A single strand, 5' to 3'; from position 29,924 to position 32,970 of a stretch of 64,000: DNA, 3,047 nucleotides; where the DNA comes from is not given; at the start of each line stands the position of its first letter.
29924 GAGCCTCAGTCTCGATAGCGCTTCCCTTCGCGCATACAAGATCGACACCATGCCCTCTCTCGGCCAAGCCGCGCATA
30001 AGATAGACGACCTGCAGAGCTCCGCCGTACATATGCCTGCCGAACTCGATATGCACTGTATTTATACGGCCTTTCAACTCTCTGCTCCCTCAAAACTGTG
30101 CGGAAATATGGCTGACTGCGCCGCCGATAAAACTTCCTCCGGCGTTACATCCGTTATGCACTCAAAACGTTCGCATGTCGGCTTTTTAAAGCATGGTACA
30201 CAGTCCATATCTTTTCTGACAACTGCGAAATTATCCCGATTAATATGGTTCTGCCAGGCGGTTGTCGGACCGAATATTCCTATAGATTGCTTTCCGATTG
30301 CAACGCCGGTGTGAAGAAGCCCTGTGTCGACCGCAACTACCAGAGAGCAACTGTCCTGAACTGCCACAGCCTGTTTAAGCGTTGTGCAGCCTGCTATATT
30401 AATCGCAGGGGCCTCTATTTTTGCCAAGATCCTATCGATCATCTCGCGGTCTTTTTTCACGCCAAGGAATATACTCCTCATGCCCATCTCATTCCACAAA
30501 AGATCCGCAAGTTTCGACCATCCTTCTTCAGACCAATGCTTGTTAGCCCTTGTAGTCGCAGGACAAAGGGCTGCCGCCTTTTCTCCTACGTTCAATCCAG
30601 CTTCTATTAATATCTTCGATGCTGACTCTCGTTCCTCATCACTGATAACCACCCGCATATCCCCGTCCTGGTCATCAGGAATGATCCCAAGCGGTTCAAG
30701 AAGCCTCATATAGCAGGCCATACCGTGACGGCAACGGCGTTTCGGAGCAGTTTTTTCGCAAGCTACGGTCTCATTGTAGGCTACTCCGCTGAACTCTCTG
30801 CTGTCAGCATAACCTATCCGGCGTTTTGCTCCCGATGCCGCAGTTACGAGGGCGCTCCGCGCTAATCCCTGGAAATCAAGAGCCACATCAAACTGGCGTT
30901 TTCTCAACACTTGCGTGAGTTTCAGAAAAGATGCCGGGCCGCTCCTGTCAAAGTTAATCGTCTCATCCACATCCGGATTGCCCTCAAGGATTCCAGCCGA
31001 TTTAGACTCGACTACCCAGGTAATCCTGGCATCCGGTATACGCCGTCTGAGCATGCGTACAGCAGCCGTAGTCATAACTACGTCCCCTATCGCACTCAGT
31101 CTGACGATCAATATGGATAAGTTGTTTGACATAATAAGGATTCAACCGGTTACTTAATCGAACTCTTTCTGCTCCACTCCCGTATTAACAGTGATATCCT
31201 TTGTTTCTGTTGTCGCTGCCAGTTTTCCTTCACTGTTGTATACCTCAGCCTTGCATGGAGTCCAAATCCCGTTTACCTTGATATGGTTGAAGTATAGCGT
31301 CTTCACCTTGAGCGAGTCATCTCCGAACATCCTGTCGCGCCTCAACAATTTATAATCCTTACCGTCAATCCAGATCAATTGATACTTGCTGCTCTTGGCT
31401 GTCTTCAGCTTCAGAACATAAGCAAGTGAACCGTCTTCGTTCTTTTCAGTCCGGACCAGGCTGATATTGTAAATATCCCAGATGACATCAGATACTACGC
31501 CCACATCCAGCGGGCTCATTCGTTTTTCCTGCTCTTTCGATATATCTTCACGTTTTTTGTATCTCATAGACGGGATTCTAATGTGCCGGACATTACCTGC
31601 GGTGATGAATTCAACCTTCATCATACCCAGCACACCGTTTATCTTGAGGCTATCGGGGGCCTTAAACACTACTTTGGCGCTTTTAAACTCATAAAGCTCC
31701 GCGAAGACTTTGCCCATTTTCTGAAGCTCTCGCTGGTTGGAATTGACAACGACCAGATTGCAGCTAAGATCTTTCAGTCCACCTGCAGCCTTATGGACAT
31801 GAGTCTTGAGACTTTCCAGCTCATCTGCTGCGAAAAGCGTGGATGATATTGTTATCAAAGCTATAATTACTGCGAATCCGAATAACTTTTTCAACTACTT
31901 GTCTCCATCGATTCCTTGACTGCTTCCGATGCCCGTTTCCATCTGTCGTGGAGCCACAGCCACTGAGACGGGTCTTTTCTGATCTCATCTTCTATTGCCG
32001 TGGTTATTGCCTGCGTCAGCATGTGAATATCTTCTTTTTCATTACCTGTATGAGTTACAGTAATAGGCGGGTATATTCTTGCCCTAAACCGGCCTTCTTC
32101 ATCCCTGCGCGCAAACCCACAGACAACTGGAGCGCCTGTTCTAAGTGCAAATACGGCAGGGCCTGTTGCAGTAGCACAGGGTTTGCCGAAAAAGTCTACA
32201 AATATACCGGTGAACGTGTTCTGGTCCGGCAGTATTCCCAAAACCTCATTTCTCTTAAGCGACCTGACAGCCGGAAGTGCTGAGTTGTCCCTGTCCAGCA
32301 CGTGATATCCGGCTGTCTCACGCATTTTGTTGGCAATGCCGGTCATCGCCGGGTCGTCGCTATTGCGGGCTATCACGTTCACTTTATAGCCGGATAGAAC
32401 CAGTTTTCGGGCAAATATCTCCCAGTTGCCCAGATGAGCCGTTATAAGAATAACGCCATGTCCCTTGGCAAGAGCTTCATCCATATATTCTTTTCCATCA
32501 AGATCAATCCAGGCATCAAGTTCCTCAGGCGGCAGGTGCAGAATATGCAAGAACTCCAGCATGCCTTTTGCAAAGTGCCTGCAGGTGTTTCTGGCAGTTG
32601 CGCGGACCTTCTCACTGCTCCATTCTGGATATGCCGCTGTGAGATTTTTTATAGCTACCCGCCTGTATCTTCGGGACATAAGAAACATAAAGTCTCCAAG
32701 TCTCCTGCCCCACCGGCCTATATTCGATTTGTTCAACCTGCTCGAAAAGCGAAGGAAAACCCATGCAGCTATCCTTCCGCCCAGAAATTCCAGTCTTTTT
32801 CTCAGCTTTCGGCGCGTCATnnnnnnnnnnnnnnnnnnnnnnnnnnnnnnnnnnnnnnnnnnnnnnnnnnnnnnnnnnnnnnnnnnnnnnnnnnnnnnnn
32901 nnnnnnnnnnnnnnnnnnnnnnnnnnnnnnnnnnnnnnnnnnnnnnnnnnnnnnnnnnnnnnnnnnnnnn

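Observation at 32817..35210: Single-ORF fusion of Kdo transferase (WaaA) and lipid A 4'-kinase (LpxK)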

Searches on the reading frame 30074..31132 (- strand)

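Call 3: search_protein_families(library=pfam, proteins=[window:30074-31132:-])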
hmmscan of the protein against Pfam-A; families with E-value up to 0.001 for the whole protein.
window:30074-31132:- (352 aa): 1 family
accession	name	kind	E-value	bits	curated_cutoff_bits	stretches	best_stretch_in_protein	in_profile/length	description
PF01075.23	Glyco_transf_9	-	8.7e-38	130.5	22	1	70-319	2-241/247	Glycosyltransferase family 9 (heptosyltransferase)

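Call 4: search_protein_families(library=ncbifam, proteins=[window:30074-31132:-])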
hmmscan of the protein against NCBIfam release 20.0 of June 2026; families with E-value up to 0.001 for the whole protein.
window:30074-31132:- (352 aa): 6 families
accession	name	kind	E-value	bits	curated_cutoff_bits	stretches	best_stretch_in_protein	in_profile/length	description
TIGR02193.1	heptsyl_trn_I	equivalog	2.9e-44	151.6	185.3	1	7-339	2-317/320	lipopolysaccharide heptosyltransferase I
TIGR02195.1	heptsyl_trn_II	equivalog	2.1e-36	125.7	134.6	1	7-339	2-335/339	lipopolysaccharide heptosyltransferase II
TIGR02201.1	heptsyl_trn_III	equivalog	5.6e-30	104.6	170.2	1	7-299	2-300/344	putative lipopolysaccharide heptosyltransferase III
NF008204.0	PRK10964.1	equivalog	1.2e-23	83.8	437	1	6-291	2-283/322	lipopolysaccharide heptosyltransferase RfaC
NF008162.0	PRK10916.1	equivalog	1.5e-20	73.7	569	1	6-306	2-306/348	ADP-heptose--LPS heptosyltransferase RfaF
NF007742.0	PRK10422.1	equivalog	7.8e-18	64.4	467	1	6-294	7-295/352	lipopolysaccharide core heptosyltransferase RfaQ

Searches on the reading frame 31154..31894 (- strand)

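Call 3: search_protein_families(library=pfam, proteins=[window:31154-31894:-])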
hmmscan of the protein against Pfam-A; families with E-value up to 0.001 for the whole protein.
window:31154-31894:- (246 aa): 1 family
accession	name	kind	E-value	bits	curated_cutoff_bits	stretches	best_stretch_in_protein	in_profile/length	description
PF17131.11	LolA_like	-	5.7e-08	33.1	30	1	140-245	69-177/184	Outer membrane lipoprotein-sorting protein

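Call 4: search_protein_families(library=ncbifam, proteins=[window:31154-31894:-])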
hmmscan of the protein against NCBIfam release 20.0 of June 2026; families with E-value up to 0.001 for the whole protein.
window:31154-31894:- (246 aa): 0 families

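Call 63: search_protein_families(library=ncbifam, proteins=[window:31154-31894:-], max_evalue=0.1)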
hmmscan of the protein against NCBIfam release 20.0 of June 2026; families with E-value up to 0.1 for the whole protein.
window:31154-31894:- (246 aa): 0 families

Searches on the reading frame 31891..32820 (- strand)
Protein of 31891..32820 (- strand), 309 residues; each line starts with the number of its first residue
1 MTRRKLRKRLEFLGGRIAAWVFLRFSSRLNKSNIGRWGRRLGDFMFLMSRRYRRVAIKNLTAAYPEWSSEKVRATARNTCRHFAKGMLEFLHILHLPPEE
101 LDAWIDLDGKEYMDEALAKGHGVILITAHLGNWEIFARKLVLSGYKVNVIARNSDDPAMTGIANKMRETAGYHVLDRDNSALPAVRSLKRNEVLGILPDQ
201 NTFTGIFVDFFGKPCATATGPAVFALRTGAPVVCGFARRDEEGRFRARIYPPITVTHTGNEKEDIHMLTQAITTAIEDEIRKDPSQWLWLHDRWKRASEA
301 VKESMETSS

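Call 3: search_protein_families(library=pfam, proteins=[window:31891-32820:-])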
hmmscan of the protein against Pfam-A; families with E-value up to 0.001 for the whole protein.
window:31891-32820:- (309 aa): 1 family
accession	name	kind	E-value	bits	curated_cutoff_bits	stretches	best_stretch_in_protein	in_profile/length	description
PF03279.18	Lip_A_acyltrans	-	2.9e-57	194.5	22.3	1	28-296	28-295/295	Bacterial lipid A biosynthesis acyltransferase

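Call 4: search_protein_families(library=ncbifam, proteins=[window:31891-32820:-])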
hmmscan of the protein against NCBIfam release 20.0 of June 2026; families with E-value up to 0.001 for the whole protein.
window:31891-32820:- (309 aa): 17 families
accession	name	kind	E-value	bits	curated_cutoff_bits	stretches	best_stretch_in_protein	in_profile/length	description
NF006270.0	PRK08419.1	equivalog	1.6e-49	168.8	248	1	41-299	32-293/298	lipid A biosynthesis lauroyl acyltransferase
NF005120.0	PRK06553.1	equivalog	6.6e-39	134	273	1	25-295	37-307/308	lipid A biosynthesis lauroyl acyltransferase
NF006487.0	PRK08905.1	equivalog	8.9e-38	130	281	1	22-304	6-283/290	lysophospholipid acyltransferase family protein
TIGR02207.1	lipid_A_htrB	subfamily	2.1e-36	125.8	297.8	1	34-302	33-299/303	LpxL/LpxP family Kdo(2)-lipid IV(A) lauroyl/palmitoleoyl acyltransferase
NF005340.0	PRK06860.1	subfamily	3.7e-31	108.5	398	1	35-303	40-306/309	lipid A biosynthesis lauroyl acyltransferase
NF006432.0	PRK08706.1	equivalog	9.5e-31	107.1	384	1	32-299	17-283/289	lipid A biosynthesis lauroyl acyltransferase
NF005919.0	PRK07920.1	equivalog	1.5e-30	106.3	209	1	53-300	49-299/311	phosphatidylinositol mannoside acyltransferase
NF006438.0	PRK08734.1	equivalog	1.7e-28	99.6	363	1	48-295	39-286/305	lauroyl acyltransferase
NF005150.0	PRK06628.1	equivalog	7.4e-27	94.5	350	1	55-296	52-290/290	lipid A biosynthesis lauroyl acyltransferase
NF004569.0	PRK05906.1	equivalog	1.1e-25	90.4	439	2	116-297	135-315/454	lipid A biosynthesis lauroyl acyltransferase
NF006437.0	PRK08733.1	equivalog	6.4e-25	87.9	540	1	27-300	32-300/306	LpxL/LpxP family Kdo(2)-lipid IV(A) lauroyl/palmitoleoyl acyltransferase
NF006507.0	PRK08943.1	subfamily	6.8e-25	87.8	337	1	40-290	51-300/322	lipid A biosynthesis (KDO)2-(lauroyl)-lipid IVA acyltransferase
TIGR02208.1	lipid_A_msbB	equivalog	1.4e-23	83.6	336.05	1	39-290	40-290/305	lauroyl-Kdo(2)-lipid IV(A) myristoyltransferase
NF004191.0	PRK05646.1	equivalog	1.8e-23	83.2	491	1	36-299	38-300/310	lipid A biosynthesis lauroyl acyltransferase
NF005399.0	PRK06946.1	subfamily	7.8e-22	77.8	343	1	20-297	11-286/294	lipid A biosynthesis lauroyl acyltransferase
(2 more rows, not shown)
